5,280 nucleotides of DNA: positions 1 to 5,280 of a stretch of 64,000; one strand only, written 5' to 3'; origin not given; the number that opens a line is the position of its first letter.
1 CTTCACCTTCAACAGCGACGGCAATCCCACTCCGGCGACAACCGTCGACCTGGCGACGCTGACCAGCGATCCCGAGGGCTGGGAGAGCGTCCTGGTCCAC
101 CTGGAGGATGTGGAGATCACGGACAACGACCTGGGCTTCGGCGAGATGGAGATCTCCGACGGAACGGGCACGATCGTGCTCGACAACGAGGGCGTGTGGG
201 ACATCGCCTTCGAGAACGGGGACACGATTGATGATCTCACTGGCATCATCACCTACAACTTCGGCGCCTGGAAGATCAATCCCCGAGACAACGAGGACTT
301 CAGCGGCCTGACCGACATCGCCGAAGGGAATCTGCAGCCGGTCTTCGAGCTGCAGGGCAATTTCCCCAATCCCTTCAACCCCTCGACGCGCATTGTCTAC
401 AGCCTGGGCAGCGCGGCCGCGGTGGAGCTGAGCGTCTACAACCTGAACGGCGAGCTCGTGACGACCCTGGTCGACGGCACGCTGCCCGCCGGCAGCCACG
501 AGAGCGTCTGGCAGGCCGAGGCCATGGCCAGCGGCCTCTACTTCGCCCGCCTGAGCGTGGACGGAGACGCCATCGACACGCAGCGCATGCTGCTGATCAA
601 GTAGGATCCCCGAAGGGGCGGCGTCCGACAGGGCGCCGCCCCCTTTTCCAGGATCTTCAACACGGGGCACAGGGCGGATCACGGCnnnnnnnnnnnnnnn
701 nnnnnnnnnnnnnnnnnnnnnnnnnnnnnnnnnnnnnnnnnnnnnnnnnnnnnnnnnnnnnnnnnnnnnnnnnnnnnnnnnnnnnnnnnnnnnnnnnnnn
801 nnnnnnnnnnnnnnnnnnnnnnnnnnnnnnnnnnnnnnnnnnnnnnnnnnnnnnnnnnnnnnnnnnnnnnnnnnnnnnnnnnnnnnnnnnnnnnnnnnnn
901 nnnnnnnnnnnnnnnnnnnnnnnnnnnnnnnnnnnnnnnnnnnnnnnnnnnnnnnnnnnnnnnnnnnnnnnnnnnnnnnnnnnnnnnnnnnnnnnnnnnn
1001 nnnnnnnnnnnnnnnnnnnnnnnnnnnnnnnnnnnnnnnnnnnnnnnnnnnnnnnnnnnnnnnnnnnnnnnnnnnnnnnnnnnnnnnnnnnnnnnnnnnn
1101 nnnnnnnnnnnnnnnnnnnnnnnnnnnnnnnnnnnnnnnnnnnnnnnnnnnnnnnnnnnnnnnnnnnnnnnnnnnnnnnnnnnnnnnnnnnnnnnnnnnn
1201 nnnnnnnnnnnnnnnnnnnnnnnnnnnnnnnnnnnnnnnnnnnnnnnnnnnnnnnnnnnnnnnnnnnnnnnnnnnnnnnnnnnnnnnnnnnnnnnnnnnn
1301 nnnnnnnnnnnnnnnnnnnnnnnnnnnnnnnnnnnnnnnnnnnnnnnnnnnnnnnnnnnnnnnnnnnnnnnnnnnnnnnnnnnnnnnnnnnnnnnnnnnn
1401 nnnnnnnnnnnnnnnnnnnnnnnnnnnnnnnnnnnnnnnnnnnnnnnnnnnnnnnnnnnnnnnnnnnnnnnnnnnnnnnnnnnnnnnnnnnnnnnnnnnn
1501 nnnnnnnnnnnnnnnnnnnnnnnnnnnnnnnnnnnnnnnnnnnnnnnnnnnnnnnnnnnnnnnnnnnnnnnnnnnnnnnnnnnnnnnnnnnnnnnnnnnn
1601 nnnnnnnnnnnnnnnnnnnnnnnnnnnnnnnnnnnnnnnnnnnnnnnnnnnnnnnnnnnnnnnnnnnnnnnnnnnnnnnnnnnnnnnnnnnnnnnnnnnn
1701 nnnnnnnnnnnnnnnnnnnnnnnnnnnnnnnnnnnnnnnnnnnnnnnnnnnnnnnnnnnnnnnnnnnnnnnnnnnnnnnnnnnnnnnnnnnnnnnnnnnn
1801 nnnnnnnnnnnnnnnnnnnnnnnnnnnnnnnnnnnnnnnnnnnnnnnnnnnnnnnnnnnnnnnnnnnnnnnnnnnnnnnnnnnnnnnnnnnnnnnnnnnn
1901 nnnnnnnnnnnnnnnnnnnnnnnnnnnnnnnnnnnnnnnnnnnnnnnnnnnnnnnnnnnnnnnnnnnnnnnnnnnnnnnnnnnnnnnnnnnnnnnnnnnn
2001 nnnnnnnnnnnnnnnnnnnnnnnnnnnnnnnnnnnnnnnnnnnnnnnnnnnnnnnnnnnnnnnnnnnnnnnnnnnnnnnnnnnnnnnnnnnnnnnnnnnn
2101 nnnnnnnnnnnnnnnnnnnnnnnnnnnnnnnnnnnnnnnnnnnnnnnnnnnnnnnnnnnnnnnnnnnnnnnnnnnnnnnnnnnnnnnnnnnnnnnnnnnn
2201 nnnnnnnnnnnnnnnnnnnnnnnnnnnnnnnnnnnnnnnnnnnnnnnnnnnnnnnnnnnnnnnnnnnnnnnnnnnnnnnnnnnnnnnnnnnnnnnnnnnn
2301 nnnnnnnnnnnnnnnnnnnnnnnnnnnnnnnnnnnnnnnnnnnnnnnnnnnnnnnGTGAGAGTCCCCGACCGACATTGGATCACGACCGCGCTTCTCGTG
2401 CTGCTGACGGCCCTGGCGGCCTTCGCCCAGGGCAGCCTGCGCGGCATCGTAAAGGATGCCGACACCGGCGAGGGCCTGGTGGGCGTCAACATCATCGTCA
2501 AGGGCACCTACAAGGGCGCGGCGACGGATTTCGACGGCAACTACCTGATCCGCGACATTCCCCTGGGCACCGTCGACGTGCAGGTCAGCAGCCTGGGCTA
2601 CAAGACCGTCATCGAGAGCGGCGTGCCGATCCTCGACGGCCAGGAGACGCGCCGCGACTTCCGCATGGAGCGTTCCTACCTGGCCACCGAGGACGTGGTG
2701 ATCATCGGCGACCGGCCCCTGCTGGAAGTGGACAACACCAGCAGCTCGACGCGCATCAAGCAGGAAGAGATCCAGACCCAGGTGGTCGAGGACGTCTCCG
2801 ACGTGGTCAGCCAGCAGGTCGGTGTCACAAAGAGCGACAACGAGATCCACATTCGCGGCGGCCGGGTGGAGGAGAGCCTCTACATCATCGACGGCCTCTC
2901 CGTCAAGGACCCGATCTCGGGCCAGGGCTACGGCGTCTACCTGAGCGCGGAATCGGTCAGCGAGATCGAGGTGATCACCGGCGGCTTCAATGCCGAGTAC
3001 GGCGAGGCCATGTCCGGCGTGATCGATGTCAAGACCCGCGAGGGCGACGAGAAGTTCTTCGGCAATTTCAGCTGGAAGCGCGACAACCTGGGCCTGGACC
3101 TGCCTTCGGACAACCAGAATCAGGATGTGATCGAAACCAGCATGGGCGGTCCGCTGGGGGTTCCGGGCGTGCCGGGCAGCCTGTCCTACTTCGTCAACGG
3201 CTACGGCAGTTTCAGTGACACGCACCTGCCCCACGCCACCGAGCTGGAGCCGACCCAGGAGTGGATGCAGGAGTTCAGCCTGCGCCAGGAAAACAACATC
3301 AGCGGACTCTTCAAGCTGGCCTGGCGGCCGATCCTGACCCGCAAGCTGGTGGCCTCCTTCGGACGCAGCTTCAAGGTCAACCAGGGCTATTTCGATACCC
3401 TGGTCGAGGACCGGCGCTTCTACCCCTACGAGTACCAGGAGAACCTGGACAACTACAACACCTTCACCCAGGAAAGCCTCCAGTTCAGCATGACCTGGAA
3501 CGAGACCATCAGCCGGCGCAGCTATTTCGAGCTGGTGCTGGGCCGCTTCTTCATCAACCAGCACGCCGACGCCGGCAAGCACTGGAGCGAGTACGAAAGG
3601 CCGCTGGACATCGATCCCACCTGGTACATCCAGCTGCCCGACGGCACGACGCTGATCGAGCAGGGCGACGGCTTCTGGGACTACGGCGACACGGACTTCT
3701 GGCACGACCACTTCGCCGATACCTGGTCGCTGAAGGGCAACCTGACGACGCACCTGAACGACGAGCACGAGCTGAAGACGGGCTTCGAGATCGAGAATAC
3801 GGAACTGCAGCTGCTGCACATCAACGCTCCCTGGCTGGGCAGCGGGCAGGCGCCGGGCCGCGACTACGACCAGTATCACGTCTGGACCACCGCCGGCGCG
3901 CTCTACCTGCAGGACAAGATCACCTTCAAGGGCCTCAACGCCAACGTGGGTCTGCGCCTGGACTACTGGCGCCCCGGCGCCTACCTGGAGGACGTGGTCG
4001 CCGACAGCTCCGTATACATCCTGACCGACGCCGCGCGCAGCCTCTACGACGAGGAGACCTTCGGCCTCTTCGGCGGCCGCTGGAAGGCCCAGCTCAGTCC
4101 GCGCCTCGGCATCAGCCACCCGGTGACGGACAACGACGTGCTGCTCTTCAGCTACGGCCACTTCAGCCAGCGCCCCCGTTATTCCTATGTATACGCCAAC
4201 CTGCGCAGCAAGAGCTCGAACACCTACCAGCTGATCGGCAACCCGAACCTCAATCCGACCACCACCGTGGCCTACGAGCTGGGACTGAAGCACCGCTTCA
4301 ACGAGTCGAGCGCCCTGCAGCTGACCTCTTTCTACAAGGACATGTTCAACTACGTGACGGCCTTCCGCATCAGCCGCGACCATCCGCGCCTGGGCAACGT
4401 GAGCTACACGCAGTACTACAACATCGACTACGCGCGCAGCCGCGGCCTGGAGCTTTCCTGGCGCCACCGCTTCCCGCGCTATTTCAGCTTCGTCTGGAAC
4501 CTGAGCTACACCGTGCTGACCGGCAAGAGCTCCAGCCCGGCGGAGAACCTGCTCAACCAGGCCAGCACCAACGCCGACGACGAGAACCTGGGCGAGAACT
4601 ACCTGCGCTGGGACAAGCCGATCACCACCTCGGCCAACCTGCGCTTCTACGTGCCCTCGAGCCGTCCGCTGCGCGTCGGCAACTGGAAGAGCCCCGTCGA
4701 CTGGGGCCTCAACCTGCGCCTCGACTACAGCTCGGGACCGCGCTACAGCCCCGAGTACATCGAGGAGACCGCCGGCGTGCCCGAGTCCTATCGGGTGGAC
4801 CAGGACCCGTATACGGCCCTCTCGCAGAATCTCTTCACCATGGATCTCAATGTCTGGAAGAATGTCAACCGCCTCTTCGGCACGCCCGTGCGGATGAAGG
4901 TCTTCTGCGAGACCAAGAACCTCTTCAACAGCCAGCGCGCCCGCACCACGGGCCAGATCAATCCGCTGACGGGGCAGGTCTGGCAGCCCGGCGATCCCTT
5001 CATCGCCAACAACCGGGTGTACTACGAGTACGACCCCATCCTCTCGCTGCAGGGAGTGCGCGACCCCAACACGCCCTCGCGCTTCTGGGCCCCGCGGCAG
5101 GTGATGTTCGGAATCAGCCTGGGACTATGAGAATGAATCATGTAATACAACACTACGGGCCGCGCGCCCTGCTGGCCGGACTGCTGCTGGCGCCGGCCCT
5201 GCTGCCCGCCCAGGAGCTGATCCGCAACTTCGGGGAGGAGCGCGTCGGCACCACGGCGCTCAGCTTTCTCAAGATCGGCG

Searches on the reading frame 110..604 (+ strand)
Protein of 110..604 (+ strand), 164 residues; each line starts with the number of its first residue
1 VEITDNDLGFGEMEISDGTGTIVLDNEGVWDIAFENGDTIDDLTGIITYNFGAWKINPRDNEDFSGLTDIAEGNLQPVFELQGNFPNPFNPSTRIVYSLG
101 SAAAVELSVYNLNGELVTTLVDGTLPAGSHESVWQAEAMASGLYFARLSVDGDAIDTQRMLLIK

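Call 44: search_protein_families(library=pfam, proteins=[window:110-604:+], max_evalue=0.001)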
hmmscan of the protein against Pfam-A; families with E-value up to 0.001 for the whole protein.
window:110-604:+ (164 aa): 2 families
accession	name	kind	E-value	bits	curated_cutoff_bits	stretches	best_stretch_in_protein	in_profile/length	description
PF18962.6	Por_Secre_tail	-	2.7e-06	28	27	1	85-152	2-66/75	Secretion system C-terminal sorting domain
PF13860.13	FlgD_ig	-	2e-05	24.9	27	1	100-145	20-70/79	FlgD Ig-like domain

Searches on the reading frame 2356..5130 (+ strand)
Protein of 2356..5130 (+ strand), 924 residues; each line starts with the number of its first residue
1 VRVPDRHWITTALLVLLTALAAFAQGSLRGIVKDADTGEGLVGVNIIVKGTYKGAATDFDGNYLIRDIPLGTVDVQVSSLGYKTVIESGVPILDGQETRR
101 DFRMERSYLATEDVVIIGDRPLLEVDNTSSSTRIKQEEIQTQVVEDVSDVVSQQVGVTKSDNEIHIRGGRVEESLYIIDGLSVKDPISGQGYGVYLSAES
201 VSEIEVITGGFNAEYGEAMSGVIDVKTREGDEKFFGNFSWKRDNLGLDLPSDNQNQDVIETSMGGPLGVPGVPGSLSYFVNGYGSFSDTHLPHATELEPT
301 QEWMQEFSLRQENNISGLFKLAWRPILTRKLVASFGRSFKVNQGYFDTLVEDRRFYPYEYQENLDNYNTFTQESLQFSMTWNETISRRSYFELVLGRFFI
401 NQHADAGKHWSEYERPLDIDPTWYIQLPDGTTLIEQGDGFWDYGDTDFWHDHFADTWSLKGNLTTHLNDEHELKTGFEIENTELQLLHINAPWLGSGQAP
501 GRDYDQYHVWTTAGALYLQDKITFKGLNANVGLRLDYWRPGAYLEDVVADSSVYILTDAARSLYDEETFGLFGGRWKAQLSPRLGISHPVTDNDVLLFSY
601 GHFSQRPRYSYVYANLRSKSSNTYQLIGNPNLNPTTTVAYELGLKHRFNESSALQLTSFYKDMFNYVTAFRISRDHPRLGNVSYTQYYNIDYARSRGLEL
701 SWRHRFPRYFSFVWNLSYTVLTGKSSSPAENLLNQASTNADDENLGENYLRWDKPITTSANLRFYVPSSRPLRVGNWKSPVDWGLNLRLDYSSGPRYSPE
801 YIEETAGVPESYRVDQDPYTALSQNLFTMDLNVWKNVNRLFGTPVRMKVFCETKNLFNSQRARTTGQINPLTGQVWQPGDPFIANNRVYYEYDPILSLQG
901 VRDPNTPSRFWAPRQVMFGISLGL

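Call 32: search_protein_families(library=pfam, proteins=[window:2356-5130:+], max_evalue=0.001)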
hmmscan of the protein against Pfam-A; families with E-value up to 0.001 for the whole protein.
window:2356-5130:+ (924 aa): 5 families
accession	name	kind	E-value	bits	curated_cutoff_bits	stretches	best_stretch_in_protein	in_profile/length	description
PF00593.30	TonB_dep_Rec_b-barrel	-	1.3e-21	78.4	27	1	345-822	28-415/436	TonB dependent receptor-like, beta-barrel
PF14905.12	OMP_b-brl_3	-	3e-17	63.2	27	1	454-765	54-335/408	Outer membrane protein beta-barrel family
PF13715.12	CarbopepD_reg_2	-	8.8e-16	58.2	32.2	1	29-116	2-88/88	CarboxypepD_reg-like domain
PF13620.12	CarboxypepD_reg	-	2.4e-15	57.1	32.3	1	27-105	1-82/82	Carboxypeptidase regulatory-like domain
PF07715.20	Plug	-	2.3e-11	44.6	23.9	1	126-222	4-107/107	TonB-dependent Receptor Plug Domain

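Call 57: find_encoding_contigs(protein=window:2356-5130:+, flank=10000, max_places=1)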
Protein window:2356-5130:+ (924 aa): 1 contig read that carries it; 1 place shown.
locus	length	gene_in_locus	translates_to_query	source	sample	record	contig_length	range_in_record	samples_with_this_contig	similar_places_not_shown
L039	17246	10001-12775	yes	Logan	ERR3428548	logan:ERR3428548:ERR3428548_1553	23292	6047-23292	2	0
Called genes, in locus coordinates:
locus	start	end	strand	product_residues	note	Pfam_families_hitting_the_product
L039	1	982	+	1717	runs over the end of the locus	PF05048:NosD (faint), PF28492:Beta_helix_4 (weak), PF13229:Beta_helix, PF13860:FlgD_ig (weak)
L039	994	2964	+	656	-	PF26182:Ig_NUP210_5th (faint), PF26918:Ig_Eae (faint), PF02368:Big_2 (weak), PF13860:FlgD_ig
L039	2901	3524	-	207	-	-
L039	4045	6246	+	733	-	-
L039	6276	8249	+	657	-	-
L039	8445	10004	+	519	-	-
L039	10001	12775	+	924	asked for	PF13620:CarboxypepD_reg, PF13715:CarbopepD_reg_2, PF07715:Plug, PF00593:TonB_dep_Rec_b-barrel, PF14905:OMP_b-brl_3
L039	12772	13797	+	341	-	PF19572:PorV (weak), PF03349:Toluene_X (faint)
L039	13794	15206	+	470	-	-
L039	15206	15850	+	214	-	-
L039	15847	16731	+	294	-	PF16811:TAtT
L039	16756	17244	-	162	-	?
